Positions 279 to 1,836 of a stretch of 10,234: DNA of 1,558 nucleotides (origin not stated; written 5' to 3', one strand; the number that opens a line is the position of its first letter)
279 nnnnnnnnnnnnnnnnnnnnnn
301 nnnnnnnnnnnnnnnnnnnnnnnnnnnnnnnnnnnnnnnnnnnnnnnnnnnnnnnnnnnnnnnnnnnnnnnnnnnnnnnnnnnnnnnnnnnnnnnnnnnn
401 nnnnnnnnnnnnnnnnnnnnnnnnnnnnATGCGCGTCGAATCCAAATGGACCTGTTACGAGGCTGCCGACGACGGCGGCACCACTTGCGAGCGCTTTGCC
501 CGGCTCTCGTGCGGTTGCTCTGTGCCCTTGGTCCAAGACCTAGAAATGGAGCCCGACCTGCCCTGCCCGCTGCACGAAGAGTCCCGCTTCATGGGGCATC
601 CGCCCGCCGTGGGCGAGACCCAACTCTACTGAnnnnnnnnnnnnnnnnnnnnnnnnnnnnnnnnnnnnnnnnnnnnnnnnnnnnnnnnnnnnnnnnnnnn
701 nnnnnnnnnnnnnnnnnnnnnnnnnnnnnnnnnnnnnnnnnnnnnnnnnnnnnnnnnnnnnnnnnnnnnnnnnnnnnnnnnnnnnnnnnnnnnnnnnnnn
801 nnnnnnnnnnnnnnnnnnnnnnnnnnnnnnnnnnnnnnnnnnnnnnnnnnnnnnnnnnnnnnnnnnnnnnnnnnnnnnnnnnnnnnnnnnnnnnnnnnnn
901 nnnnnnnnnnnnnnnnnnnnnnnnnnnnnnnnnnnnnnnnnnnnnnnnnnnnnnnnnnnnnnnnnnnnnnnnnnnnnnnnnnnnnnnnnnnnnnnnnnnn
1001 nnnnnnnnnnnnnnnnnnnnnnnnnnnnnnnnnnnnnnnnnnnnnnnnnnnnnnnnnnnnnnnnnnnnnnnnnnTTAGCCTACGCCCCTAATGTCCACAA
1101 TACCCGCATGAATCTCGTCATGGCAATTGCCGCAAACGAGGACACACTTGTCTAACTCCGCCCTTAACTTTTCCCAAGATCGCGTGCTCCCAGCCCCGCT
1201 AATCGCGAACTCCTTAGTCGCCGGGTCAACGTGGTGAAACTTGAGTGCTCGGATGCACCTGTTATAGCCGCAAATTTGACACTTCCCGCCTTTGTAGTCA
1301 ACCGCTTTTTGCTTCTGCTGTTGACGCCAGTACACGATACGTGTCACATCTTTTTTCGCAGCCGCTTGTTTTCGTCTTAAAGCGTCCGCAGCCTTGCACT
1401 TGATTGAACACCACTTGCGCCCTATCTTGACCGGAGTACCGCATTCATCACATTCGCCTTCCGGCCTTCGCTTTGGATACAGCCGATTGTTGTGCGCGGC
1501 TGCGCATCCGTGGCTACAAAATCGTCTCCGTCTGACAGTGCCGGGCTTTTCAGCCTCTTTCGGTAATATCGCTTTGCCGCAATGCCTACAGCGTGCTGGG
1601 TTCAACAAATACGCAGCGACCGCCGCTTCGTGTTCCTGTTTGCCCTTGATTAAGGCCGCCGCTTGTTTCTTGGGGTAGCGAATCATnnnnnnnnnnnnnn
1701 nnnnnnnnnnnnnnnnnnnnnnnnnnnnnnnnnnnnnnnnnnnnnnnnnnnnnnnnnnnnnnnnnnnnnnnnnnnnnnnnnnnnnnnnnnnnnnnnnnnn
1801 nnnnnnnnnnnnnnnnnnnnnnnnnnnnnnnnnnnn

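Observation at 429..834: Tandem pair of paralogous small Cys proteins (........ motif) on the opposite strand, in a GC-rich segment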

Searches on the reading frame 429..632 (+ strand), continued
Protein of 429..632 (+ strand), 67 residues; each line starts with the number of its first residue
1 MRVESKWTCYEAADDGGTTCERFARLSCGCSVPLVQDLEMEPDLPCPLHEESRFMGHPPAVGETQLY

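Call 57: find_encoding_contigs(protein=P0026, flank=5000, max_places=2)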
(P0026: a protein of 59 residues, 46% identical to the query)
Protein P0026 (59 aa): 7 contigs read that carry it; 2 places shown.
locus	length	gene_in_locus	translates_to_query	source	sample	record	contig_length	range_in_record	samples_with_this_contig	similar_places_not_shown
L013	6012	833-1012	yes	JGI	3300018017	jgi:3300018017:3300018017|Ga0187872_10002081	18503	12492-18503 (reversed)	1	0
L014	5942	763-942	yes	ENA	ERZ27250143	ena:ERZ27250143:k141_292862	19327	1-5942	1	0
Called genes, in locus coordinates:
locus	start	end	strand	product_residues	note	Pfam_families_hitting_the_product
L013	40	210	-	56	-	-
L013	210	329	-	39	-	-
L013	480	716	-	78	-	-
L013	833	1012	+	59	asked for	-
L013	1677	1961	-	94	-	-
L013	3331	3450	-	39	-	-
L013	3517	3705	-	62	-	-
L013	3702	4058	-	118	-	PF05014:Nuc_deoxyrib_tr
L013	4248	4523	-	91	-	-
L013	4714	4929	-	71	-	-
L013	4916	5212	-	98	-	-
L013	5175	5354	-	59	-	-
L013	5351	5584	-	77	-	-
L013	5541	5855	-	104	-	-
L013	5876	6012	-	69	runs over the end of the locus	-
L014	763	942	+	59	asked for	-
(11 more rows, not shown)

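Call 58: find_encoding_contigs(protein=P0037, flank=5000, max_places=2)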
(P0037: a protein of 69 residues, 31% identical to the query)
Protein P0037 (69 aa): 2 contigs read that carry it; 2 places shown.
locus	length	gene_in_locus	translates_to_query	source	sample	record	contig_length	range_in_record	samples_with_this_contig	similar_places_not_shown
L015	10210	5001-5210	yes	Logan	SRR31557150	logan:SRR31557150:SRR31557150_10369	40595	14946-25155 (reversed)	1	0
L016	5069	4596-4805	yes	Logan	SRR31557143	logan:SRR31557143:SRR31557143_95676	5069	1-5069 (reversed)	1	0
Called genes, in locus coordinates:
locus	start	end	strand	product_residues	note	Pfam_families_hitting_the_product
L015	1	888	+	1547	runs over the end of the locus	PF05345:He_PIG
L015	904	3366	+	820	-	-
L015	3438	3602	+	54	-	-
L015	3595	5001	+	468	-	-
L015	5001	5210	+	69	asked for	-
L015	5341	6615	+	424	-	-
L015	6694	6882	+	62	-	-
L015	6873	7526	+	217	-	-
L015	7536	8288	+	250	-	-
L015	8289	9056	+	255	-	-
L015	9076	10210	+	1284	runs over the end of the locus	PF16190:E1_FCCH (faint)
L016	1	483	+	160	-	?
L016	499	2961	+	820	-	-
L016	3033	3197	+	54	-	-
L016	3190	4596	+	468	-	-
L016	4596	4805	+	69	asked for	-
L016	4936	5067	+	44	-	?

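Call 61: search_protein_families(library=phrogs, proteins=[L015:3595-5001:+, L015:5341-6615:+, L015:904-3366:+, L015:6873-7526:+, L015:7536-8288:+, L015:8289-9056:+, L004:5595-7376:+, L004:7373-7681:+, L004:7708-8001:+, L004:8193-10286:+], max_evalue=0.001)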
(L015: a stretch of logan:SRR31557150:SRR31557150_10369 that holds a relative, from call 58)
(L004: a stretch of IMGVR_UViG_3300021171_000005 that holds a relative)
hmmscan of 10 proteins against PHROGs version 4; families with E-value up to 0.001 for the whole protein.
L015:3595-5001:+ (468 aa): 0 families

L015:5341-6615:+ (424 aa): 1 family
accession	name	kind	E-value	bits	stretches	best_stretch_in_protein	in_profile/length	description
phrog_14242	-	head and packaging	8.8e-08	32.2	1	122-236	122-229/396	major head protein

L015:904-3366:+ (820 aa): 0 families

L015:6873-7526:+ (217 aa): 0 families

L015:7536-8288:+ (250 aa): 0 families

L015:8289-9056:+ (255 aa): 0 families

L004:5595-7376:+ (593 aa): 3 families
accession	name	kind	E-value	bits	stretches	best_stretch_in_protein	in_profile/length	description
phrog_38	-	head and packaging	8.6e-42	144.7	1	38-538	257-710/760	terminase large subunit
phrog_5573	-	head and packaging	1.8e-09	38.4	1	314-530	27-233/250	terminase large subunit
phrog_979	-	head and packaging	3e-06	27.2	1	354-534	414-602/642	terminase large subunit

L004:7373-7681:+ (102 aa): 0 families

L004:7708-8001:+ (97 aa): 0 families

L004:8193-10286:+ (697 aa): 3 families
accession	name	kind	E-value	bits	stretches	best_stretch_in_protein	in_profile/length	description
phrog_332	-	connector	9.8e-19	68.1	1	330-658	240-547/560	head-tail adaptor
phrog_1216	-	head and packaging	1.2e-12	48.1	1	330-661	319-642/714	portal protein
phrog_156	-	head and packaging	5.1e-09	36.1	1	421-654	367-614/681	portal protein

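Call 64: search_dna_similar(query=P0020, collection=phages, mode=protein, max_evalue=1)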
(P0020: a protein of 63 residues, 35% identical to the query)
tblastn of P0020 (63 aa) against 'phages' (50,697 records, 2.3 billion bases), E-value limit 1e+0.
No match.

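Call 65: search_dna_similar(query=P0033, collection=phages, mode=protein, max_evalue=1)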
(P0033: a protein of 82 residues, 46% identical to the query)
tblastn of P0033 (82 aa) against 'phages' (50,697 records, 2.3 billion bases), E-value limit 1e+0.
No match.

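Call 68: find_related_loci(query=A7, collection=genome_contigs, flank=6000)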
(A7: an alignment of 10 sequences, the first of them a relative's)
Query A7 (67 aa) in genome_contigs; peptide patterns used: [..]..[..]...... (x = any residue, [..] = any of these).
4 stretches matched a pattern, but none encodes a relative of the query by tblastn (E <= 1e-3).

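Call 69: find_related_loci(query=A7, collection=metagenome_contigs, flank=5000)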
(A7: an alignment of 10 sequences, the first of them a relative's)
Query A7 (67 aa) in metagenome_contigs; peptide patterns used: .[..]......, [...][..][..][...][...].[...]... (x = any residue, [..] = any of these).
263 stretches matched a pattern; 19 encode a relative of the query (tblastn E <= 1e-3); 19 distinct loci.
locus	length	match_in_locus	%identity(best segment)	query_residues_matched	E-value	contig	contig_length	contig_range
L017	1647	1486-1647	76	1-55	3e-25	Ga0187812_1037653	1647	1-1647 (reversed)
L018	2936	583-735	46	1-56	1e-11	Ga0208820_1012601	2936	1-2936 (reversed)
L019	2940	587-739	46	1-56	1e-11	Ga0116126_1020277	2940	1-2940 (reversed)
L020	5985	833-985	46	1-56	1e-11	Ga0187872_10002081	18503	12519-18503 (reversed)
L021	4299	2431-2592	45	5-59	4e-11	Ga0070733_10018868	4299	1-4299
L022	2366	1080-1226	44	10-59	1e-9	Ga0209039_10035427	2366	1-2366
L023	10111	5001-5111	49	23-59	1e-9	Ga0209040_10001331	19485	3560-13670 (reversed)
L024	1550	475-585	49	23-59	2e-9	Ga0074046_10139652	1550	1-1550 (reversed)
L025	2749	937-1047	49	23-59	1e-9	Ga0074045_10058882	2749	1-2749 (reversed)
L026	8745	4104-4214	49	23-59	3e-9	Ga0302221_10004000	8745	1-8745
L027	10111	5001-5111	49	23-59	3e-9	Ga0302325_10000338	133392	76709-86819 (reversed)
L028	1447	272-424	38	1-56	2e-8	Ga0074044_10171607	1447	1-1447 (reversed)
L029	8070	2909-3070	41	1-59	8e-8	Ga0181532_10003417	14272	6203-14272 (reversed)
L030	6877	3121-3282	41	1-59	8e-8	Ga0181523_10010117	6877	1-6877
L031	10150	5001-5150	36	1-55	1e-7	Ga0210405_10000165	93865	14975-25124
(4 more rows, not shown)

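Call 84: search_protein_families(library=ncbifam, alignment_id=A6, max_evalue=1)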
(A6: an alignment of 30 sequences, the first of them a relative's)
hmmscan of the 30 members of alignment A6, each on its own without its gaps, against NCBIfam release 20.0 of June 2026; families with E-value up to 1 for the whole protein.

A. member 1, P0001 (67 aa): 0 families

B. families by the number of members that match (of 30 scanned): 3 families
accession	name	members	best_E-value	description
TIGR02377.1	MocE_fam_FeS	1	0.1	MocE family 2Fe-2S type ferredoxin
NF011664.0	PRK15084.1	1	0.21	formate hydrogenlyase maturation protein HycH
NF042930.1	EF0163_fam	1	0.21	EF0163 family protein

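Call 85: predict_structure(alignment_id=A9)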
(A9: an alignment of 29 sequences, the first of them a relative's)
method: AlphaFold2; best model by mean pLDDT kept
length: 66 residues; sequences in the alignment: 29
mean_pLDDT: 87.8   pTM: 0.63
mean pLDDT of the five models: 87.8, 87.1, 81.7, 80.0, 76.6
residues with pLDDT >= 90: 42; 70-90: 16; 50-70: 8; < 50: 0
segments of 3 or more residues with pLDDT < 50: none
pLDDT, mean of each block of 10 residues (from residue 1): 96 96 96 91 90 73 65
secondary structure, 60 per line:
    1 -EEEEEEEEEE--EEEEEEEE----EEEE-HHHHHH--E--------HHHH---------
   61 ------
elements in order: E2-11 E14-21 E26-29 H31-36 H48-51

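Call 86: fold_search(model_id=the predicted structure, library=pdb)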
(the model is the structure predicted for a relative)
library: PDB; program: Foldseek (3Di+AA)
matches with E <= 10: 674; with E <= 0.001: 0
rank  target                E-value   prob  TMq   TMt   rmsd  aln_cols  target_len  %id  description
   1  1plf_A                4.7e-01  0.54  0.34  0.36   7.6        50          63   18  THE THREE-DIMENSIONAL STRUCTURE OF BOVINE PLATELET FACTOR 4 AT 3.0 ANGSTROMS RESOLUTION (released 1994-01-31)
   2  4za0_A                5.7e-01  0.77  0.37  0.07   3.3        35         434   20  Structure of Human Enolase 2 in complex with Phosphonoacetohydroxamate (released 2016-04-13)
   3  8t9s                  6.0e-01  0.80  0.41  0.32   5.6        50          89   12  Structure of gp82 from mycobacteriophage Phaedrus (released 2024-12-18)
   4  1iyx_A                6.4e-01  0.94  0.43  0.07   1.6        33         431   12  Crystal structure of enolase from Enterococcus hirae (released 2003-07-29)
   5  7e2q_B                6.4e-01  0.93  0.42  0.07   2.0        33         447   12  Crystal structure of Mycoplasma pneumoniae Enolase (released 2022-02-02)
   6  9e6o_M                6.4e-01  0.60  0.33  0.33   4.3        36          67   22  Structure of a Mouse KC Filament (released 2025-11-12)
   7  4yws_B                6.8e-01  0.72  0.38  0.08   5.3        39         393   20  Thermostable enolase from Chloroflexus aurantiacus (released 2015-07-01)
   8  4za0_B                6.8e-01  0.72  0.37  0.07   3.3        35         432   20  Structure of Human Enolase 2 in complex with Phosphonoacetohydroxamate (released 2016-04-13)
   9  9e6o_C                6.8e-01  0.57  0.33  0.34   4.3        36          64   22  Structure of a Mouse KC Filament (released 2025-11-12)
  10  9e6o_A                6.8e-01  0.57  0.33  0.34   4.3        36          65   22  Structure of a Mouse KC Filament (released 2025-11-12)
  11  9e6o_F                6.8e-01  0.57  0.33  0.33   4.3        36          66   22  Structure of a Mouse KC Filament (released 2025-11-12)
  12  4yws_A                7.3e-01  0.93  0.42  0.08   1.9        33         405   21  Thermostable enolase from Chloroflexus aurantiacus (released 2015-07-01)
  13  1f9r_A                7.3e-01  0.63  0.39  0.40   7.0        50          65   16  CRYSTAL STRUCTURE OF PLATELET FACTOR 4 MUTANT 1 (released 2003-08-26)
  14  8xvu_D                7.3e-01  0.60  0.33  0.32   4.1        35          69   17  Structure of CXCR2 bound to CXCL2 (Ligand-receptor focused map) (released 2025-01-15)
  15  8xwf_D                7.3e-01  0.57  0.33  0.33   4.1        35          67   17  Structure of CXCR2 bound to CXCL3 (Ligand-receptor focused map) (released 2025-01-15)
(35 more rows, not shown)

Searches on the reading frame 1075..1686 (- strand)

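Call 7: search_protein_families(library=pfam, proteins=[window:1075-1686:-], max_evalue=0.1)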
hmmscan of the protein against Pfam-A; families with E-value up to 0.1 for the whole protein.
window:1075-1686:- (203 aa): 5 families
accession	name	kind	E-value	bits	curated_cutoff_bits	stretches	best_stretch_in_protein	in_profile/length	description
PF06467.20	zf-FCS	-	7.5e-05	22.9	22.4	1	29-63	3-37/39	MYM-type Zinc finger with FCS sequence motif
PF09889.16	DUF2116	-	0.014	15.8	26.8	1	79-111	6-38/59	Probable treble clef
PF14522.11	Cytochrome_C7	-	0.054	13.8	24.8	0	24-82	10-65/67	Cytochrome c7 and related cytochrome c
PF24461.1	DUF7576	-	0.057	13.7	27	1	31-64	18-57/60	Family of unknown function (DUF7576)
PF06366.19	FlhE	-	0.078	13.5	25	0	102-146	15-58/106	Flagellar protein FlhE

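Call 27: search_protein_families(library=phrogs, proteins=[window:1075-1686:-], max_evalue=0.001)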
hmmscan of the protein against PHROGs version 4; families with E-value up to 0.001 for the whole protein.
window:1075-1686:- (203 aa): 8 families
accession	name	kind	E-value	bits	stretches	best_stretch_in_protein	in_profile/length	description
phrog_2255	-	DNA, RNA and nucleotide metabolism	1.5e-28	100.7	1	48-195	21-171/211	HNH endonuclease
phrog_3106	-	DNA, RNA and nucleotide metabolism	2.8e-23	83.9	1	91-199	122-227/252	HNH endonuclease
phrog_35854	-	DNA, RNA and nucleotide metabolism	1.1e-19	72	1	130-199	3-73/145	HNH endonuclease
phrog_4234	-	DNA, RNA and nucleotide metabolism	7.5e-11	42.9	1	114-191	10-81/130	HNH endonuclease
phrog_30726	-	unknown function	1.8e-10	41.9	1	106-196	23-114/159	-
phrog_8048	-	DNA, RNA and nucleotide metabolism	3.6e-06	27.4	1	122-194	165-227/273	HNH endonuclease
phrog_740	-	DNA, RNA and nucleotide metabolism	9e-05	22.6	1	103-194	18-86/332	HNH endonuclease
phrog_20494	-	unknown function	0.00026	22.3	0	78-110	7-42/115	-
